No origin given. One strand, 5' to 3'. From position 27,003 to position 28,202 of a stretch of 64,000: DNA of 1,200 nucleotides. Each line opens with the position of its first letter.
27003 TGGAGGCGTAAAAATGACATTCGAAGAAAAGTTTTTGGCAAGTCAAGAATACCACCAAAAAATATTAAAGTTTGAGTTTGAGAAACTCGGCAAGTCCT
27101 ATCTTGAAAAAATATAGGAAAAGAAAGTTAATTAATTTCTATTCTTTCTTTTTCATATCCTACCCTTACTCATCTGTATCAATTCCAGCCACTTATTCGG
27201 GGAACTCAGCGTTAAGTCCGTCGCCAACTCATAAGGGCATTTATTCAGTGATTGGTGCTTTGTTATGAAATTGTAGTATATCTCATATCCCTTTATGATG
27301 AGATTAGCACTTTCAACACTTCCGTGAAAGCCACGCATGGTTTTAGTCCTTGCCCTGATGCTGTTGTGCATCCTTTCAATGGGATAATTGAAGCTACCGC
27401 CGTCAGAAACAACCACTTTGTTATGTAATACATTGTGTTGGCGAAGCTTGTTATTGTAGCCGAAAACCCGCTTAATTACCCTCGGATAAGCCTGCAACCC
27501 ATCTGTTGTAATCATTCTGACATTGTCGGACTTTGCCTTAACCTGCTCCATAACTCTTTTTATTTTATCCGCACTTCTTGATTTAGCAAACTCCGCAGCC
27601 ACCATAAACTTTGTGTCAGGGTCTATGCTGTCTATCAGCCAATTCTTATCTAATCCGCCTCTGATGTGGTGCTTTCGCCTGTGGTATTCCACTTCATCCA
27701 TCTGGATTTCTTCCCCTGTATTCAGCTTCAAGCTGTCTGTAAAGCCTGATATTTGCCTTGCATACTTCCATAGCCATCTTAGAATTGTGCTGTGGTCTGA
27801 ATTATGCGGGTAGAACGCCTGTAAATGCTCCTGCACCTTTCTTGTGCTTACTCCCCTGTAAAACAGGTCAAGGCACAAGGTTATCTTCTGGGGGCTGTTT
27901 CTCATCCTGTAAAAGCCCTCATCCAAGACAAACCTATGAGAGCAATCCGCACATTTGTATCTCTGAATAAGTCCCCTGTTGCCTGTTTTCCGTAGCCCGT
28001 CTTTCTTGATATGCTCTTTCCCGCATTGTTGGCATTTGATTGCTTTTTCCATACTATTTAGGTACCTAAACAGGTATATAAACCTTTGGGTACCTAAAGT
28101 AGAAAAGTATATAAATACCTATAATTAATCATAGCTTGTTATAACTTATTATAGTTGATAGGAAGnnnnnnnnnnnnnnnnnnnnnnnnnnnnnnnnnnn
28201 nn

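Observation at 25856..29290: A ~3.4-kb AT-rich cassette bounded by 30-bp inverted repeats between PolB and FEN1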

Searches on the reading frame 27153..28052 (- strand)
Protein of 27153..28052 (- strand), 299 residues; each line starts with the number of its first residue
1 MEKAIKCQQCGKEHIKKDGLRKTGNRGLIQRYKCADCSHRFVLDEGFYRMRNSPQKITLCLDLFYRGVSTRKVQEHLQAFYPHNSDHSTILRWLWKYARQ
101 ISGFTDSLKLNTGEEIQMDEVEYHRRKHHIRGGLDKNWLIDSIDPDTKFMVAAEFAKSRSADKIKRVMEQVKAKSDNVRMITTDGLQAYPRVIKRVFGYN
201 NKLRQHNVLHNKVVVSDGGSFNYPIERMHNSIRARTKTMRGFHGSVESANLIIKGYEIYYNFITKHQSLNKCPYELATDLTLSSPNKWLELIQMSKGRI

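Call 7: search_protein_families(library=pfam, proteins=[window:27153-28052:-], max_evalue=0.01)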
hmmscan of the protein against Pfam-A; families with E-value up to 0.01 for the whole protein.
window:27153-28052:- (299 aa): 4 families
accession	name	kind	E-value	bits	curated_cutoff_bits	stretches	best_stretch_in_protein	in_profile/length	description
PF13610.12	DDE_Tnp_IS240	-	6.4e-10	39.7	27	1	141-262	22-135/139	DDE domain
PF13683.12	rve_3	-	0.0011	19.1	26.5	0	222-273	16-66/67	Integrase core domain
PF00872.24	Transposase_mut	-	0.0014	18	21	0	51-198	98-246/379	Transposase, Mutator family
PF03050.20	DDE_Tnp_IS66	-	0.0015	18.4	23.1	1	68-193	21-142/284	Transposase IS66 family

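Call 8: search_protein_families(library=ncbifam, proteins=[window:27153-28052:-], max_evalue=0.01)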
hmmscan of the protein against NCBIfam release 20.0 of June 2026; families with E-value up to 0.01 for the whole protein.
window:27153-28052:- (299 aa): 9 families
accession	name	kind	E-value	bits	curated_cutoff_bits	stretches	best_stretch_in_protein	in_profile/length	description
NF033587.1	transpos_IS6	equivalog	1.6e-23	83.5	125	1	47-263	1-201/202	IS6 family transposase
NF033558.1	transpos_IS1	equivalog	1.9e-17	63.8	100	1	7-201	1-175/199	IS1 family transposase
NF033543.2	transpos_IS256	equivalog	3.9e-10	39.2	150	1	55-198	63-207/338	IS256 family transposase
NF050000.1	IS1_IS1595_Zn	domain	2.8e-06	27.8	28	1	7-43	1-33/34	IS1/IS1595 family N-terminal zinc-binding domain-containing protein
NF048018.1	IS256_N_4Cys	domain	4.8e-05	23.9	27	1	6-41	1-31/31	transposase-like zinc-binding domain-containing protein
NF033550.5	transpos_ISL3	equivalog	7.6e-05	22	180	1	30-197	48-198/370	ISL3 family transposase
NF048019.1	IS256_Zn_var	equivalog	0.00046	19.5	150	1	10-192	3-156/304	IS256 family transposase, variant Zn-binding type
NF041731.2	transpos_ISH6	equivalog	0.0007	18.4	240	1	69-193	129-248/414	ISH6 family transposase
NF047912.1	ECs_2282_CxxC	subfamily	0.0099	15.8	37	0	5-43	3-39/60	ECs_2282 family putative zinc-binding protein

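Call 9: find_encoding_contigs(protein=window:27153-28052:-, flank=6000, max_places=10)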
Protein window:27153-28052:- (299 aa): 3 contigs read that carry it; 2 places shown.
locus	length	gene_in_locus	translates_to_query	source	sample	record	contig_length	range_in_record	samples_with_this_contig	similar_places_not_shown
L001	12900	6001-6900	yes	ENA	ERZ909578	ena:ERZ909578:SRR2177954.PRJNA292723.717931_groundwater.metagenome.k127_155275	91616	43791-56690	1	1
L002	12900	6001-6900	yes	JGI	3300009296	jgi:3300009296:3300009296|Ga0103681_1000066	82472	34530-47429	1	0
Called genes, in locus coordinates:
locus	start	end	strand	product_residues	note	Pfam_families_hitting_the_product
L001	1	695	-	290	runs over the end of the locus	-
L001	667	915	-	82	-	-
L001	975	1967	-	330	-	PF18093:Trm5_N, PF25133:TYW2_N_2, PF02475:TRM5-TYW2_MTfase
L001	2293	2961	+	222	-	PF24365:DUF7521 (weak)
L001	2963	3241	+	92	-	PF14947:HTH_45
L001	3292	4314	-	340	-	PF00752:XPG_N, PF00867:XPG_I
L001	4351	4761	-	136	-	-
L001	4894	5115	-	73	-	-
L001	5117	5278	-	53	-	-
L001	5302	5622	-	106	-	-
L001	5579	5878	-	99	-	-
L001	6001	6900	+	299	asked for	PF13610:DDE_Tnp_IS240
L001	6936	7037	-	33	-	-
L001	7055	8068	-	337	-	PF01972:SDH_protease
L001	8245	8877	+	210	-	PF12705:PDDEXK_1 (weak)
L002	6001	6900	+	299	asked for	PF13610:DDE_Tnp_IS240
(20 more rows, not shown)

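Call 29: find_homologous_proteins(query=window:27153-28052:-, max_evalue=0.00001)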
Query window:27153-28052:- (299 aa): 1258 proteins with E <= 0.00001 among 1570 candidates; the best 120 are listed.
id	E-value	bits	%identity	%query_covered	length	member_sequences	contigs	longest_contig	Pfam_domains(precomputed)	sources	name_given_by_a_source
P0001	1.5e-203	692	100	100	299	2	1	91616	PF13610.13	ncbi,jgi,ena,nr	ncbi:MAG TPA: IS1/IS6 family transposase [Nanoarchaeota archaeon]|nr:IS1/IS6 family transposase [Nan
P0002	2.4e-142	491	70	99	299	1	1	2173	PF13610.13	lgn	-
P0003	9.3e-137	473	67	100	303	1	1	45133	PF13610.13,PF00872.25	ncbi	-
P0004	7.0e-134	464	67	97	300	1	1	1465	PF13610.13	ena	-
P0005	1.2e-131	456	65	99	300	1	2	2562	PF13610.13,PF00872.25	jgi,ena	-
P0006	1.5e-130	453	66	100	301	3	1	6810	PF13610.13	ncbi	-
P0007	5.5e-130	451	65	99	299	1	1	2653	PF13610.13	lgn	-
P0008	9.1e-130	450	66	98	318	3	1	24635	PF13610.13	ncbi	-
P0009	1.4e-129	449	66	99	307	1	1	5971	PF13610.13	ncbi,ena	-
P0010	2.6e-129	449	66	98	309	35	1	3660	PF13610.13,PF09723.16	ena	-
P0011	4.2e-129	448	64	99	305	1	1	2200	PF13610.13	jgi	-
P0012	1.9e-128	446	66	99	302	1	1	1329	PF13610.13,PF00872.25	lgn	-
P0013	1.9e-128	446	66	99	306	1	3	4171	PF13610.13,PF00872.25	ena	-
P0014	2.0e-128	446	64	99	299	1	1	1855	PF13610.13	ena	-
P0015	1.6e-127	443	65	98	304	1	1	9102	PF13610.13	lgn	-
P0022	5.3e-126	438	65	100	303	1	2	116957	PF13610.13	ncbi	-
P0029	9.5e-125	434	65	98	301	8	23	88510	PF13610.13,PF00872.25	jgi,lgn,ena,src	-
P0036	3.4e-124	432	64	99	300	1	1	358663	PF13610.13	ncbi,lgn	-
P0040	8.0e-124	431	63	98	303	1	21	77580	PF13610.13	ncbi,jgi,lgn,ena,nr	ncbi:IS1/IS6 family transposase [Candidatus Pacearchaeota archaeon]|nr:IS1/IS6 family transposase [C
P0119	8.8e-120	417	62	99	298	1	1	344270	PF13610.13,PF00872.25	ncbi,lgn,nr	ncbi:MAG: DDE-type integrase/transposase/recombinase [Candidatus Nanoarchaeia archaeon]|nr:DDE-type 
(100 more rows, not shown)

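Call 30: find_encoding_contigs(protein=P0040, flank=6000, max_places=10)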
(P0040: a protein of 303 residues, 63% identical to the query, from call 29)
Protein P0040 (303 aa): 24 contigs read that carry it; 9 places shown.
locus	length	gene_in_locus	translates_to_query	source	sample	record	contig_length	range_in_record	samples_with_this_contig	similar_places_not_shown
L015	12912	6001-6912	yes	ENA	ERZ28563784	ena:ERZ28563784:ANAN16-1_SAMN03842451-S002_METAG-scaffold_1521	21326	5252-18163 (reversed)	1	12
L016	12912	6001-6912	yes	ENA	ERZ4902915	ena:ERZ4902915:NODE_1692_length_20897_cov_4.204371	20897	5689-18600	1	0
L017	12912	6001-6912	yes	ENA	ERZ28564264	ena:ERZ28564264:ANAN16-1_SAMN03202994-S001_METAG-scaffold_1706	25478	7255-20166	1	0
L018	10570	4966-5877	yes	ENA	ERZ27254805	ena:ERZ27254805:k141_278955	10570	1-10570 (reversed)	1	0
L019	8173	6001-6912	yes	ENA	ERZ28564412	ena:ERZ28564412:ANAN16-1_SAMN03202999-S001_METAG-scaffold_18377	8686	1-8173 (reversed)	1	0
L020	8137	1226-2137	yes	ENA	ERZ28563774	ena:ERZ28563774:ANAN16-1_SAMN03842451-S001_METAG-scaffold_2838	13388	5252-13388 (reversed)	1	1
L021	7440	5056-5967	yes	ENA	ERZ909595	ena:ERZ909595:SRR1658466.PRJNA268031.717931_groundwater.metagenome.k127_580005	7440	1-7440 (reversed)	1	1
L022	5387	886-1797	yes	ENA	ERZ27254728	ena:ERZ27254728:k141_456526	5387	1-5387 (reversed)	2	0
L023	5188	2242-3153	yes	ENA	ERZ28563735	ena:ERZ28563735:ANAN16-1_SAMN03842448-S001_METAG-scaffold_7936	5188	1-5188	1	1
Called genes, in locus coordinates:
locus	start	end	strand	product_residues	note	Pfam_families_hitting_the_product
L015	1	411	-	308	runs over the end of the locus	-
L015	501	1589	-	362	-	PF00303:Thymidylat_synt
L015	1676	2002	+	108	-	PF00085:Thioredoxin, PF13728:TraF (weak), PF13098:Thioredoxin_2, PF13905:Thioredoxin_8 (faint)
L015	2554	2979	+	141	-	-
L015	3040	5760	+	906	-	PF13588:HSDR_N_2 (weak), PF02384:N6_Mtase, PF20473:MmeI_Mtase, PF07669:Eco57I, PF12950:TaqI_C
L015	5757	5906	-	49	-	-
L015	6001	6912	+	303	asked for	PF13610:DDE_Tnp_IS240 (weak)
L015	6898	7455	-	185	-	-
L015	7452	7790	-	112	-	-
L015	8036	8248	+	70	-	PF01191:RNA_pol_Rpb5_C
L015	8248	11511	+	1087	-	PF04563:RNA_pol_Rpb2_1, PF04561:RNA_pol_Rpb2_2, PF04565:RNA_pol_Rpb2_3, PF04566:RNA_pol_Rpb2_4, PF04567:RNA_pol_Rpb2_5 (weak), PF00562:RNA_pol_Rpb2_6, PF04560:RNA_pol_Rpb2_7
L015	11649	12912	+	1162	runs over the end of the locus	PF04997:RNA_pol_Rpb1_1, PF00623:RNA_pol_Rpb1_2, PF04983:RNA_pol_Rpb1_3, PF05000:RNA_pol_Rpb1_4, PF04998:RNA_pol_Rpb1_5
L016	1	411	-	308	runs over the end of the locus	-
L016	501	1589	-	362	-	PF00303:Thymidylat_synt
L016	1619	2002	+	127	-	PF00085:Thioredoxin, PF13098:Thioredoxin_2, PF13905:Thioredoxin_8 (faint)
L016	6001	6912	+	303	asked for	PF13610:DDE_Tnp_IS240 (weak)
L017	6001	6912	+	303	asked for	PF13610:DDE_Tnp_IS240 (weak)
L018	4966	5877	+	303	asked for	PF13610:DDE_Tnp_IS240 (weak)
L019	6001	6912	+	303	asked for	PF13610:DDE_Tnp_IS240 (weak)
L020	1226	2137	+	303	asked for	PF13610:DDE_Tnp_IS240 (weak)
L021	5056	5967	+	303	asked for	PF13610:DDE_Tnp_IS240 (weak)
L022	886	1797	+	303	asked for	PF13610:DDE_Tnp_IS240 (weak)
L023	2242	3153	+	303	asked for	PF13610:DDE_Tnp_IS240 (weak)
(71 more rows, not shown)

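Call 31: find_encoding_contigs(protein=P0029, flank=6000, max_places=10)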
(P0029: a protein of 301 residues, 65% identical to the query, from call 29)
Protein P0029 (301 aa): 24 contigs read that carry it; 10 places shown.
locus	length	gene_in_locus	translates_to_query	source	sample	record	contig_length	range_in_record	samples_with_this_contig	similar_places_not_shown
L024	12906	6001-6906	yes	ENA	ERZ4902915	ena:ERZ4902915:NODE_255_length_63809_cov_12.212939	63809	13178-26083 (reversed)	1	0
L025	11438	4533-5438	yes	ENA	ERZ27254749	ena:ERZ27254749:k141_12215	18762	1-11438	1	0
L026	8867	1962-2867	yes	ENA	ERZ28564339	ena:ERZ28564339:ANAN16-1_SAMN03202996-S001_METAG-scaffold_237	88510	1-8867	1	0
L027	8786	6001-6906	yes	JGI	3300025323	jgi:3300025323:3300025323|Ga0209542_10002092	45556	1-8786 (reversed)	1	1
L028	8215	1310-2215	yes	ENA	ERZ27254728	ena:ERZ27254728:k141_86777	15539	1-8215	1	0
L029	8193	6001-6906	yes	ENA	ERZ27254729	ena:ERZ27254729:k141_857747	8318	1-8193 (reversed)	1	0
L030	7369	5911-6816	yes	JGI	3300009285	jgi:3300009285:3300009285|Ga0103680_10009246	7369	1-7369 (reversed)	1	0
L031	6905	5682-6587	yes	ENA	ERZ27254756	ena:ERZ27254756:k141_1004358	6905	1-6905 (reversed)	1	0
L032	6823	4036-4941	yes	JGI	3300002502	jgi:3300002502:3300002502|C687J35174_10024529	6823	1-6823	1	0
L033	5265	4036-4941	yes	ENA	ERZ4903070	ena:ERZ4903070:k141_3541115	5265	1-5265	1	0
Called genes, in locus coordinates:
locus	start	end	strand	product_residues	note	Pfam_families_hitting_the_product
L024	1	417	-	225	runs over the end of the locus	-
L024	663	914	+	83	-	PF03144:GTP_EFTU_D2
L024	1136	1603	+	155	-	PF08308:PEGA (weak)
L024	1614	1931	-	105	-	-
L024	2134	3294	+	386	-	PF13662:Toprim_4, PF01751:Toprim, PF13155:Toprim_2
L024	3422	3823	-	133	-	-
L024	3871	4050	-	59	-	-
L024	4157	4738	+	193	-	PF09568:RE_MjaI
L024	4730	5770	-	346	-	PF01555:N6_N4_Mtase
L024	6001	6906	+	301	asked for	PF00872:Transposase_mut (weak), PF13610:DDE_Tnp_IS240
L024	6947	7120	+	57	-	-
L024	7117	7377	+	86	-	-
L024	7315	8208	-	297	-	-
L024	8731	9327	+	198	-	-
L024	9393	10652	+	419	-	-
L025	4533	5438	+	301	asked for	PF00872:Transposase_mut (weak), PF13610:DDE_Tnp_IS240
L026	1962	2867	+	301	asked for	PF00872:Transposase_mut (weak), PF13610:DDE_Tnp_IS240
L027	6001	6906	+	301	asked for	PF00872:Transposase_mut (weak), PF13610:DDE_Tnp_IS240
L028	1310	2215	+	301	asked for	PF00872:Transposase_mut (weak), PF13610:DDE_Tnp_IS240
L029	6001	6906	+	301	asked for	PF00872:Transposase_mut (weak), PF13610:DDE_Tnp_IS240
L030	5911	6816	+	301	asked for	PF00872:Transposase_mut (weak), PF13610:DDE_Tnp_IS240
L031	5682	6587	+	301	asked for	PF00872:Transposase_mut (weak), PF13610:DDE_Tnp_IS240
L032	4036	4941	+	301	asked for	PF00872:Transposase_mut (weak), PF13610:DDE_Tnp_IS240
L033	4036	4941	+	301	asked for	PF00872:Transposase_mut (weak), PF13610:DDE_Tnp_IS240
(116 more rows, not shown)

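Call 32: find_encoding_contigs(protein=P0003, flank=6000, max_places=4)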
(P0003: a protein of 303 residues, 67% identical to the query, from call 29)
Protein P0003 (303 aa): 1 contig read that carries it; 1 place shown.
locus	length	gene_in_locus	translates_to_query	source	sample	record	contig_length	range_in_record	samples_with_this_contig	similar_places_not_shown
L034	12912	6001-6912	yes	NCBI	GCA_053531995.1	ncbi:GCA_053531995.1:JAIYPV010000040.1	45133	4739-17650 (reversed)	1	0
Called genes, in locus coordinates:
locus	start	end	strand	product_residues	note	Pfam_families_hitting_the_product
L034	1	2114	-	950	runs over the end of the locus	PF00133:tRNA-synt_1, PF09334:tRNA-synt_1g (weak), PF08264:Anticodon_1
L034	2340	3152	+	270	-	PF23023:Anti-Pycsar_Apyc1 (weak), PF12706:Lactamase_B_2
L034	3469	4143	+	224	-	PF01963:TraB_PrgY_gumN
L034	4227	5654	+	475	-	PF04326:SLFN_AlbA_2, PF13749:HATPase_c_4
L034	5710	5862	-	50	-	-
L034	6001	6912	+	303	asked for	PF00872:Transposase_mut (weak), PF13610:DDE_Tnp_IS240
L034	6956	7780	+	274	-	PF01170:UPF0020 (faint), PF02086:MethyltransfD12 (faint), PF01555:N6_N4_Mtase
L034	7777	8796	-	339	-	-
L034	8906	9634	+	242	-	-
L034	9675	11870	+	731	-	PF00270:DEAD, PF04851:ResIII, PF21210:RNA_helicase_helical, PF00271:Helicase_C, PF02732:ERCC4, PF12826:HHH_2 (weak), PF00633:HHH (weak)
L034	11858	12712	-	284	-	-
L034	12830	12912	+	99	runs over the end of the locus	-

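Call 35: find_related_loci(query=window:27153-28052:-, collection=viral_contigs, flank=8000)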
Query window:27153-28052:- (299 aa) in viral_contigs; peptide patterns used: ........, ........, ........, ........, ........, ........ (x = any residue, [..] = any of these).
2 stretches matched a pattern, but none encodes a relative of the query by tblastn (E <= 1e-3).

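Call 37: find_related_loci(query=A1, collection=viral_contigs, flank=8000)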
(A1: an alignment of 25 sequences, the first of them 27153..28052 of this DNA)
Query A1 (299 aa) in viral_contigs; peptide patterns used: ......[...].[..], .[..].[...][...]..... (x = any residue, [..] = any of these).
113 stretches matched a pattern; 1 encode a relative of the query (tblastn E <= 1e-3); 1 distinct loci.
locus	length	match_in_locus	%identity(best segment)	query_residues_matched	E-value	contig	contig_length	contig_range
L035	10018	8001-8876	62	7-296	6e-123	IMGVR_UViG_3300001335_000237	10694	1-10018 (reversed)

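Call 41: find_encoding_contigs(protein=P0022, flank=8000, max_places=3)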
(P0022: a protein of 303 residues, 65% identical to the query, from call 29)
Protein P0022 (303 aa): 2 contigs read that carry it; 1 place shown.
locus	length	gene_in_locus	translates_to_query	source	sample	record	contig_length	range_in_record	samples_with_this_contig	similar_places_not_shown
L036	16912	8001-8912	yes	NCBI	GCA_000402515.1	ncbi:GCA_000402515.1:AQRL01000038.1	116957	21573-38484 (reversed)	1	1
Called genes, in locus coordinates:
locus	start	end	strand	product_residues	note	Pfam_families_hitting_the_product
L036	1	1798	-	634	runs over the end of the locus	-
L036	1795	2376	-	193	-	PF01876:RNase_P_p30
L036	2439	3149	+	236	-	PF01255:Prenyltransf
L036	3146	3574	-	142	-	PF01712:dNK (weak), PF02224:Cytidylate_kin (weak), PF13189:Cytidylate_kin2 (weak), PF13207:AAA_17 (weak), PF13238:AAA_18, PF13521:AAA_28 (weak), PF13671:AAA_33 (faint), PF01202:SKI (faint)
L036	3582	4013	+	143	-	-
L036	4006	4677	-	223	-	PF00696:AA_kinase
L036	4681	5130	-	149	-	-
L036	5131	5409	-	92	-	PF04010:DUF357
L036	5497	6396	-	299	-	-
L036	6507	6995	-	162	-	-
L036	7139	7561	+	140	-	PF01894:YjbQ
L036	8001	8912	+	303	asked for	PF13610:DDE_Tnp_IS240 (weak)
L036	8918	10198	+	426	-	PF01555:N6_N4_Mtase, PF04471:Mrr_cat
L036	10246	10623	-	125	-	-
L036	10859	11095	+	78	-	-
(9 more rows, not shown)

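Call 42: find_encoding_contigs(protein=P0036, flank=8000, max_places=3)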
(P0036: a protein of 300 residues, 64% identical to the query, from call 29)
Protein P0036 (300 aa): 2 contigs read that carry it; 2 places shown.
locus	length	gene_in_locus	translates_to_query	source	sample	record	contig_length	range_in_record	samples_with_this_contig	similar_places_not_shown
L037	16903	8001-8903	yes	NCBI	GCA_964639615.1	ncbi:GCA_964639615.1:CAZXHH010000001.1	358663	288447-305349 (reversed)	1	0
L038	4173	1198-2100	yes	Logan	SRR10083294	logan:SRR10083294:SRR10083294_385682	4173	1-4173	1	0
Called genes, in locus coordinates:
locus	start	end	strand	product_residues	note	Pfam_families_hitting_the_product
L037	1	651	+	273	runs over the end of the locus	-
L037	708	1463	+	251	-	-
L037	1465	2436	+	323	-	-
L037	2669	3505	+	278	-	PF02899:Phage_int_SAM_1 (weak), PF13495:Phage_int_SAM_4, PF00589:Phage_integrase, PF22823:MrpR_C_cat (weak)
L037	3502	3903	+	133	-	PF07508:Recombinase (weak)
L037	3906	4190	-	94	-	PF14333:DUF4389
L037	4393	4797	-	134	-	PF00380:Ribosomal_S9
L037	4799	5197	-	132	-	PF00572:Ribosomal_L13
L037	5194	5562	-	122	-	-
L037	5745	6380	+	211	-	-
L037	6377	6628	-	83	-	-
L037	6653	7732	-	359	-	PF01555:N6_N4_Mtase, PF18755:RAMA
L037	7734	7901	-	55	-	-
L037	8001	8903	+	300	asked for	PF13610:DDE_Tnp_IS240 (weak)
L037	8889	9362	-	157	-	-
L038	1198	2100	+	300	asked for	PF13610:DDE_Tnp_IS240 (weak)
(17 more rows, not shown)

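Call 43: find_encoding_contigs(protein=P0119, flank=8000, max_places=3)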
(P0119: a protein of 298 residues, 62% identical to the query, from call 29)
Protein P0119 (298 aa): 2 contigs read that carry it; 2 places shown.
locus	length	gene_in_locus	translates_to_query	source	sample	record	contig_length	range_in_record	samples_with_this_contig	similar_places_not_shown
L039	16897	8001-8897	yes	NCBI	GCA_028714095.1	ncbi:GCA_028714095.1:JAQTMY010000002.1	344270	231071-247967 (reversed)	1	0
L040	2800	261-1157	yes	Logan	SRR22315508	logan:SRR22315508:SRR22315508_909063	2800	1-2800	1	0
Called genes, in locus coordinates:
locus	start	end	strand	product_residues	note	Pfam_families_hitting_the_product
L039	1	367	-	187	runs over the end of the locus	PF13302:Acetyltransf_3, PF13420:Acetyltransf_4, PF00583:Acetyltransf_1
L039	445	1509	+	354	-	PF08014:MATCAP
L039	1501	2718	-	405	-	PF18144:SMODS (weak), PF09249:tRNA_NucTransf2, PF21133:CAA_C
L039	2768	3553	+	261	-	PF01261:AP_endonuc_2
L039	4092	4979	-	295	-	PF17125:Methyltr_RsmF_N, PF01189:Methyltr_RsmB-F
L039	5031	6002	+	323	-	-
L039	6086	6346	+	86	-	-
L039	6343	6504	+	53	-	-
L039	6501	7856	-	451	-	PF02661:Fic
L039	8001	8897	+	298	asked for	PF00872:Transposase_mut (faint), PF13610:DDE_Tnp_IS240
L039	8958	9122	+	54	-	-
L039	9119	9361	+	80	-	-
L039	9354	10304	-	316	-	-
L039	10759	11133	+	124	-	-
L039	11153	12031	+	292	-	-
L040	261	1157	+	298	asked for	PF00872:Transposase_mut (faint), PF13610:DDE_Tnp_IS240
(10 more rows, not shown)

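Call 51: search_solved_structures(query=A1, max_evalue=1)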
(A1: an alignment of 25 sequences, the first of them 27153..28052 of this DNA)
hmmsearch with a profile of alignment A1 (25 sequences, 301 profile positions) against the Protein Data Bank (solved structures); distinct sequences matched with E-value up to 1: 6.
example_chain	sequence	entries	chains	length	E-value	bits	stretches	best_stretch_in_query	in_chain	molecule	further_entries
6xg8_A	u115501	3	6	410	1.7e-05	27.5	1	61-217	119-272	Mutator family transposase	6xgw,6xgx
1mey_C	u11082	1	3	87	0.55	12.6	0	5-56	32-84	CONSENSUS ZINC FINGER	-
1i3q_I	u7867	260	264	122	0.65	12.4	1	6-50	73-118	DNA-DIRECTED RNA POLYMERASE II 14.2KD POLYPEPTIDE | DNA-directed RNA polymerase II, chain RPB9 | DNA-directed RNA polymerase II 14.2 kDa polypeptide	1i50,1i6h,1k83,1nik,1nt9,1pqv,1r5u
7pl7_A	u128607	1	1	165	0.72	12.3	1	49-103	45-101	OTU domain-containing protein 2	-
5fmf_I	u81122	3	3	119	0.82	12.1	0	6-49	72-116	DNA-DIRECTED RNA POLYMERASE II SUBUNIT RPB9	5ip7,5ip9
5c44_I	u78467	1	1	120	0.82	12.1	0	6-49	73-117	DNA-directed RNA polymerase II subunit RPB9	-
